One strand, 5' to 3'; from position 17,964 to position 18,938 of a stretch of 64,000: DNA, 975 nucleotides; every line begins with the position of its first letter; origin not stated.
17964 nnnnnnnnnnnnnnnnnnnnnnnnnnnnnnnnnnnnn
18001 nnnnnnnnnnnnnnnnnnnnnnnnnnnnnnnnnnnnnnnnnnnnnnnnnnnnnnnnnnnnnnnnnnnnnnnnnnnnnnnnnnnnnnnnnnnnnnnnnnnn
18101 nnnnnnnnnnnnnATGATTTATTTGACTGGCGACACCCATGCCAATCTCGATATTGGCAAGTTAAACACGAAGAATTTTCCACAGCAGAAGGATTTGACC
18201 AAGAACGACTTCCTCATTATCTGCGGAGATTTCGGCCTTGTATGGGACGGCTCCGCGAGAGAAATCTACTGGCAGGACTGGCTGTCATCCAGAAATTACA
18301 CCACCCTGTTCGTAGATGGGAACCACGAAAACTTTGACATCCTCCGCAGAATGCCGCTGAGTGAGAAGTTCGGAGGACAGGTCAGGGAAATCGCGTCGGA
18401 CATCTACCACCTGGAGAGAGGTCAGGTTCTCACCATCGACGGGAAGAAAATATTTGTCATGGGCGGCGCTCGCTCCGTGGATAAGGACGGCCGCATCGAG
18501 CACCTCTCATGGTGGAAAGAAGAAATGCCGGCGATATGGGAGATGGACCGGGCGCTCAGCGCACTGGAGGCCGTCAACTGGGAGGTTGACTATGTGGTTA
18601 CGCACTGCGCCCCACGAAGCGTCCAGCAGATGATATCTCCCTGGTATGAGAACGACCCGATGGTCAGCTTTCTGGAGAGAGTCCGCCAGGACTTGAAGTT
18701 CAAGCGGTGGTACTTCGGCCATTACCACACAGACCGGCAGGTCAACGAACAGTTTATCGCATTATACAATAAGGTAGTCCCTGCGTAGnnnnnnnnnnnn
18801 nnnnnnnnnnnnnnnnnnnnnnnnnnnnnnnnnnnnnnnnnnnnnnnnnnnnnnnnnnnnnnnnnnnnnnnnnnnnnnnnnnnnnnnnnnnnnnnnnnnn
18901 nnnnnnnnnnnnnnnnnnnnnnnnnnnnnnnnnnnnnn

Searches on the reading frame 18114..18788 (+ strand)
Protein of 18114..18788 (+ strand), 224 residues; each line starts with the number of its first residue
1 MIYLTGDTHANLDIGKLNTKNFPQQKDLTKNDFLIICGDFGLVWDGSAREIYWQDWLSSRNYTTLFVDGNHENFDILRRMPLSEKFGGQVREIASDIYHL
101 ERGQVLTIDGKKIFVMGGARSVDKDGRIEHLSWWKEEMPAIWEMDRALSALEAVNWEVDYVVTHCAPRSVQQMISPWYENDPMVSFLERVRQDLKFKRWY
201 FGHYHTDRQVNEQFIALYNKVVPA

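Call 4: search_protein_families(library=pfam, proteins=[window:18114-18788:+], max_evalue=0.01)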
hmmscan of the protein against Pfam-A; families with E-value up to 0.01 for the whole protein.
window:18114-18788:+ (224 aa): 1 family
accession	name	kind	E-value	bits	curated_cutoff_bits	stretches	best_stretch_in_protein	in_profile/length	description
PF00149.33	Metallophos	-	1.7e-12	48.6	21.5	1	2-206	3-190/191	Calcineurin-like phosphoesterase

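Call 5: search_protein_families(library=phrogs, proteins=[window:18114-18788:+], max_evalue=0.001)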
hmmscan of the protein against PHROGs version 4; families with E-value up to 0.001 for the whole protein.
window:18114-18788:+ (224 aa): 2 families
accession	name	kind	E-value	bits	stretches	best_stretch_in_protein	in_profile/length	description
phrog_1649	-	other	2.7e-38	132.4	1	1-209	37-256/308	metallo-phosphoesterase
phrog_547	-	other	0.00056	20.1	0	26-94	68-132/245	phosphoesterase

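Call 6: search_protein_families(library=ncbifam, proteins=[window:18114-18788:+], max_evalue=0.01)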
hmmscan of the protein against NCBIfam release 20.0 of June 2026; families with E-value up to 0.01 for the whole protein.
window:18114-18788:+ (224 aa): 0 families

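Call 50: search_solved_structures(query=window:18114-18788:+, max_evalue=1, show_alignments=1)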
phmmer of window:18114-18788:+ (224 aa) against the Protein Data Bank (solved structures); distinct sequences matched with E-value up to 1: 3.
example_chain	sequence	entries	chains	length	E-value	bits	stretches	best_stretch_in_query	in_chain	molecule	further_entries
8g0n_A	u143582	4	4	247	0.51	12.6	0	111-152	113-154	Fluorophosphonate-binding serine hydrolase I | Alpha/beta fold hydrolase | Serine aminopeptidase S33 domain-containing protein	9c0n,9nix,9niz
3hrg_A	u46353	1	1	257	0.79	12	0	72-108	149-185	uncharacterized protein BT_3980 with actin-like ATPase fold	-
3f40_A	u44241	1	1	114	0.8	12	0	14-108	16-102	uncharacterized NTF2-like protein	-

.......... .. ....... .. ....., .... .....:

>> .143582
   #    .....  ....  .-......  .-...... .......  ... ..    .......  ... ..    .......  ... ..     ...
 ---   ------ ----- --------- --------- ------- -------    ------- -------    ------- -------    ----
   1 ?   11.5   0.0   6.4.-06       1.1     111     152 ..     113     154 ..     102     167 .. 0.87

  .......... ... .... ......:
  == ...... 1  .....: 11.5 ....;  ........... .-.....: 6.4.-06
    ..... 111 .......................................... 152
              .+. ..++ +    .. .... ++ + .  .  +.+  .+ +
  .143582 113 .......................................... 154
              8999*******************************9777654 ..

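Call 64: search_protein_families(library=padloc, proteins=[window:18114-18788:+], max_evalue=0.01)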
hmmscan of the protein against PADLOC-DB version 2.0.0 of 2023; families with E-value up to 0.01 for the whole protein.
window:18114-18788:+ (224 aa): 1 family
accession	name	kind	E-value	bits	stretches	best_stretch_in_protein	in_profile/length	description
PDLC04908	PDC-S10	-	2.7e-08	31.4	1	19-212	18-189/223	-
